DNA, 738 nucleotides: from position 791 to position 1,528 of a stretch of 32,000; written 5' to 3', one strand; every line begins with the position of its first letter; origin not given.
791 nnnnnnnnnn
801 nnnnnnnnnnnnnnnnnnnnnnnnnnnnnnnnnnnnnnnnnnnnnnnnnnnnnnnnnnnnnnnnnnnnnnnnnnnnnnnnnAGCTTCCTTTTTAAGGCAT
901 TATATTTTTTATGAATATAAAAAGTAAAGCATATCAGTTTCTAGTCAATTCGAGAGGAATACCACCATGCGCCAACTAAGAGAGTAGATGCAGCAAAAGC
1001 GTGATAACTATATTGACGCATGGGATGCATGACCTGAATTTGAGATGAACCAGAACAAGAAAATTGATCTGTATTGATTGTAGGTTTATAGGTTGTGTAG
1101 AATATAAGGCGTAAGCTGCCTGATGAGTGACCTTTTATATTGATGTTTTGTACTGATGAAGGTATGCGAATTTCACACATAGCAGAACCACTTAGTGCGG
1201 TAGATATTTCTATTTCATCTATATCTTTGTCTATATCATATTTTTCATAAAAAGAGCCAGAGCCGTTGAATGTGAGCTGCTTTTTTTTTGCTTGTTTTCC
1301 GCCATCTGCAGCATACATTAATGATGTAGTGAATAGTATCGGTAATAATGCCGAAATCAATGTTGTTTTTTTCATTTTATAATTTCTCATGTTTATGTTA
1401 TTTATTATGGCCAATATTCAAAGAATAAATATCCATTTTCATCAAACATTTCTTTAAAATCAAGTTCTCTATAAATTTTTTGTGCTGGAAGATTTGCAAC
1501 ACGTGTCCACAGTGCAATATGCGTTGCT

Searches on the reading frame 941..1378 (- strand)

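Call 6: search_protein_families(library=pfam, proteins=[window:941-1378:-], max_evalue=1)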
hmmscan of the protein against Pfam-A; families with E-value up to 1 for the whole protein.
window:941-1378:- (145 aa): 1 family
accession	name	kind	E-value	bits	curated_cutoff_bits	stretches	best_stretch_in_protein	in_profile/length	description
PF13306.12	LRR_5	-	0.00081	19.7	27.7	1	45-133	14-103/127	BspA type Leucine rich repeat region (6 copies)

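Call 29: search_protein_families(library=ncbifam, proteins=[window:941-1378:-], max_evalue=0.1)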
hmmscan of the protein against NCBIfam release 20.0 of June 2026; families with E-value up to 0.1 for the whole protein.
window:941-1378:- (145 aa): 0 families
